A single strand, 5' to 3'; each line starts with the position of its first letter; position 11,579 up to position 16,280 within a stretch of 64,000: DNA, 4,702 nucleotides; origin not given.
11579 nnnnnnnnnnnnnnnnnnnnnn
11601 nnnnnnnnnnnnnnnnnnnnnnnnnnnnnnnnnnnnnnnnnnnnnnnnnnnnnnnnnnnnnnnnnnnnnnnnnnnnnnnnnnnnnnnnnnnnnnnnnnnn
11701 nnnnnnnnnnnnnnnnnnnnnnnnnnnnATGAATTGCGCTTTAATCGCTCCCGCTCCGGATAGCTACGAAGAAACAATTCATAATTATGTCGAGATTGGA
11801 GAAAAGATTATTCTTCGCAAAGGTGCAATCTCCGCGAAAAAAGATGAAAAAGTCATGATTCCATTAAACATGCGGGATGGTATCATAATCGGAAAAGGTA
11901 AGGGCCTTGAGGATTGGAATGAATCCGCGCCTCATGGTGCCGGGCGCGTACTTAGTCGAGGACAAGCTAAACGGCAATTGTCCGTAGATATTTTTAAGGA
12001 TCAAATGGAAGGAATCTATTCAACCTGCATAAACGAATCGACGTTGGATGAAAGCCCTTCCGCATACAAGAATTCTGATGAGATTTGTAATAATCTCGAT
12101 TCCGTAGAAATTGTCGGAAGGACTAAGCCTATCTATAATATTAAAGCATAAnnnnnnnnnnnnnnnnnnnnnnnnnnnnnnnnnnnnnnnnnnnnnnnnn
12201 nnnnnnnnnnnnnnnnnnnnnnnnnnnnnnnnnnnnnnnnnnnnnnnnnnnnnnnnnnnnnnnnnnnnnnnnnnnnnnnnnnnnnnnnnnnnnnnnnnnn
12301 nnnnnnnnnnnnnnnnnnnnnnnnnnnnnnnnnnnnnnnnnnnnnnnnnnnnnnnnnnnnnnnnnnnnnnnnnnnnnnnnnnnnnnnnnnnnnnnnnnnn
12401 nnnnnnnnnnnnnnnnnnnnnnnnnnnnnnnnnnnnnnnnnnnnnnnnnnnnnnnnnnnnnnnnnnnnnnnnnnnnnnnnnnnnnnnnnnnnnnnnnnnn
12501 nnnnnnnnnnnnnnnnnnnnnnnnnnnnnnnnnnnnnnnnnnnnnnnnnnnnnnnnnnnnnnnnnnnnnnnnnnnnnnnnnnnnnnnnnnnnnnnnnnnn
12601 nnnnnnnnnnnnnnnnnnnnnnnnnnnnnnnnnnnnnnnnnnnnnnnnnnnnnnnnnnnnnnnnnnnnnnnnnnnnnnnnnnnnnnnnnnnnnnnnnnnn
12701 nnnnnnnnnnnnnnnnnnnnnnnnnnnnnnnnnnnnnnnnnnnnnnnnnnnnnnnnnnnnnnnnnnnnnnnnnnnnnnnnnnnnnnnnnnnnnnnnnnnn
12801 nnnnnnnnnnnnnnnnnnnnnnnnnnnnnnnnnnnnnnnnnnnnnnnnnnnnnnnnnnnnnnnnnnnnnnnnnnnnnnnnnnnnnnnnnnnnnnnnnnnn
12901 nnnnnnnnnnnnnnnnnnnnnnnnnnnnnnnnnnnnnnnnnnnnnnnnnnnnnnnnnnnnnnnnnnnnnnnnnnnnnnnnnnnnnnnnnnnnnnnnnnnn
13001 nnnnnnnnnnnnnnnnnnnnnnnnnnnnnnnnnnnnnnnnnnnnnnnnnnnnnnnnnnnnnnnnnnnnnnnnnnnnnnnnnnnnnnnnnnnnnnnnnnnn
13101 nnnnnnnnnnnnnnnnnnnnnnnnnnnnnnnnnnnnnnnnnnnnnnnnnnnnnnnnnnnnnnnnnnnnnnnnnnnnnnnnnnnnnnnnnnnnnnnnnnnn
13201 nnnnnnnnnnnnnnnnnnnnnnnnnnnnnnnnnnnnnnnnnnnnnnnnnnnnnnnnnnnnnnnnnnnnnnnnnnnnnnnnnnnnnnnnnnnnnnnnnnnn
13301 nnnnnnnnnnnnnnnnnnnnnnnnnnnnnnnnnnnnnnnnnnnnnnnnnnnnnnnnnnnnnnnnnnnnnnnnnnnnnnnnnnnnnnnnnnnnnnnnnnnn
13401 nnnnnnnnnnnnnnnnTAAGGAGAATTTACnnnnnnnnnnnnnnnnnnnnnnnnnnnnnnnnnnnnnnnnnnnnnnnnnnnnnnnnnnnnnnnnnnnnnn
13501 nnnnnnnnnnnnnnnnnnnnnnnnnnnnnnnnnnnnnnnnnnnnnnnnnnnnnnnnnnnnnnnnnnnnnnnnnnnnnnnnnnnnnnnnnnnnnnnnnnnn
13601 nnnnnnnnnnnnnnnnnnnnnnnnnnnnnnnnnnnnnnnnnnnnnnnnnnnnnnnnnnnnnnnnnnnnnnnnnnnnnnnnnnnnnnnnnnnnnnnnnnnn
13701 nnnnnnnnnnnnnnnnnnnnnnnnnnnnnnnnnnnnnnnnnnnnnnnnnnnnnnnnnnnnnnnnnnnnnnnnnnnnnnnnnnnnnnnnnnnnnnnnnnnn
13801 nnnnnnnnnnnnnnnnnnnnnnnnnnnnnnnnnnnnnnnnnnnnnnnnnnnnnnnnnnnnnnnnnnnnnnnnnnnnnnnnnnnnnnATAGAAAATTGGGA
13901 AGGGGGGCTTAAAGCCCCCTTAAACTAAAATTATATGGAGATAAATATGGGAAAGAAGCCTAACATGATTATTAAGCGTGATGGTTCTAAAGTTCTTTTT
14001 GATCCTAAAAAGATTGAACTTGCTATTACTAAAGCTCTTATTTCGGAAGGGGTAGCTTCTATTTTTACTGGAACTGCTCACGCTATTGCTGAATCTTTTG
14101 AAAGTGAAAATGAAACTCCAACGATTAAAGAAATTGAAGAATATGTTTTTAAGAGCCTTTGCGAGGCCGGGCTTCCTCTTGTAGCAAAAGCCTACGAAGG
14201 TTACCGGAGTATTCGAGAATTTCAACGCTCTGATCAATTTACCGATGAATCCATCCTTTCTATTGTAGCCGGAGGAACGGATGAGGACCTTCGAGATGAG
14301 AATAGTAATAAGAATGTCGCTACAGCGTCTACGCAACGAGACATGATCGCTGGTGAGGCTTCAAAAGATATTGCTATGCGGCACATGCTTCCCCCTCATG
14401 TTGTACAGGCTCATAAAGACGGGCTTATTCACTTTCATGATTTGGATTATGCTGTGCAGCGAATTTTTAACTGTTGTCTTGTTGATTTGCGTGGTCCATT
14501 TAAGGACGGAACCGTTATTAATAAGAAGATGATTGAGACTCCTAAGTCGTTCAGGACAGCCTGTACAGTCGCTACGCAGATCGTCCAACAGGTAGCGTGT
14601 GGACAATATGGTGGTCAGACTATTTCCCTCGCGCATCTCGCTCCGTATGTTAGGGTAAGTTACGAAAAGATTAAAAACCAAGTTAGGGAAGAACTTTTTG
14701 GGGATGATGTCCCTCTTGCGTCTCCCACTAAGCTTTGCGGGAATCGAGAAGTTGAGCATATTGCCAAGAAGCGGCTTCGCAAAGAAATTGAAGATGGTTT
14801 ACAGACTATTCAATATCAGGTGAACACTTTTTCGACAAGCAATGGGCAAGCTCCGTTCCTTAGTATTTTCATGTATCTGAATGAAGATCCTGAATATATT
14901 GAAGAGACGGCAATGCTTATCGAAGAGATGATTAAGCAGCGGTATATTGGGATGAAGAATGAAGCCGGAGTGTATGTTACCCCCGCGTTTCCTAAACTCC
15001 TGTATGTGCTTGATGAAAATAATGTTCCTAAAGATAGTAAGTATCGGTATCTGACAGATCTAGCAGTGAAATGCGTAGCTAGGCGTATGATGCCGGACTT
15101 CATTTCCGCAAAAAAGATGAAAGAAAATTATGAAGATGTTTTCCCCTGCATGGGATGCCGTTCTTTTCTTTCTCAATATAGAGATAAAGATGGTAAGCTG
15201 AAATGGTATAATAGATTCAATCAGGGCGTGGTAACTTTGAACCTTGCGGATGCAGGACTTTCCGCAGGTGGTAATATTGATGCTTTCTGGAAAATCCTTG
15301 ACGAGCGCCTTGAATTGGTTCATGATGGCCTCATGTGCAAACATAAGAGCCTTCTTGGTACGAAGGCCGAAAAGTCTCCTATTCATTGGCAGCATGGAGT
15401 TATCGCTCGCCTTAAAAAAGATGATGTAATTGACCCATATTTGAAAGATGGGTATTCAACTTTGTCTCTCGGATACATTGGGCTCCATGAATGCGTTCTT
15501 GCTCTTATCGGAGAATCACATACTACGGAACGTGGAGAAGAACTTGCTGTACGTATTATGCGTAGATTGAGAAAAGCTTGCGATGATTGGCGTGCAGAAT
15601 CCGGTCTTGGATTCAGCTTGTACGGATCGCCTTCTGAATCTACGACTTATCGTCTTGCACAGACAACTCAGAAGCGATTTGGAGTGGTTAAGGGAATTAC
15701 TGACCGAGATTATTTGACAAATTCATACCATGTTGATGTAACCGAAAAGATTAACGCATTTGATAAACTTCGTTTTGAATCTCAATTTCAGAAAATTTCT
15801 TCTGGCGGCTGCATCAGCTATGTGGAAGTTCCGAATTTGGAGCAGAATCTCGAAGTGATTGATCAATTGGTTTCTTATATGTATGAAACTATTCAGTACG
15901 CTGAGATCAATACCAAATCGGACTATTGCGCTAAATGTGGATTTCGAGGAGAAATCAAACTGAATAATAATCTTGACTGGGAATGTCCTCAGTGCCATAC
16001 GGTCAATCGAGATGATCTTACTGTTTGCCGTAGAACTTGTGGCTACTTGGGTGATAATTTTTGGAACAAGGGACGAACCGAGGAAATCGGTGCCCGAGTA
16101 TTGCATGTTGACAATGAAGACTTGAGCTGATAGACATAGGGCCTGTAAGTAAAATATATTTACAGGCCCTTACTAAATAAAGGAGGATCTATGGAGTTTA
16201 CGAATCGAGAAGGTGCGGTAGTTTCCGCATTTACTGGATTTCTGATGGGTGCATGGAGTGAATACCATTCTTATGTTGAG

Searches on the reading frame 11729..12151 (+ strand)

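Call 80: search_protein_families(library=pfam, proteins=[window:11729-12151:+], max_evalue=0.001)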
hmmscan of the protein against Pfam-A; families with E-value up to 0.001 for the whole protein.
window:11729-12151:+ (140 aa): 1 family
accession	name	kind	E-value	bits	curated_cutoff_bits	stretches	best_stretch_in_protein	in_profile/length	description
PF01139.22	RtcB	-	3.4e-22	79.7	27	1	16-139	278-425/426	tRNA-splicing ligase RtcB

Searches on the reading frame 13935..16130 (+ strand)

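Call 20: search_protein_families(library=pfam, proteins=[window:13935-16130:+], max_evalue=0.001)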
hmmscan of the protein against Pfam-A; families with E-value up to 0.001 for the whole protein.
window:13935-16130:+ (731 aa): 3 families
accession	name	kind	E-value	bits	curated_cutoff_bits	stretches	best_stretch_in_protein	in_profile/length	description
PF13597.11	NRDD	-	1.6e-180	602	26.2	1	122-724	1-562/562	Anaerobic ribonucleoside-triphosphate reductase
PF01228.26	Gly_radical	-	1.6e-18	67.6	22.2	1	603-706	2-103/106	Glycine radical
PF03477.21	ATP-cone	-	1.6e-14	54.7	25.8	1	11-95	2-87/88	ATP cone domain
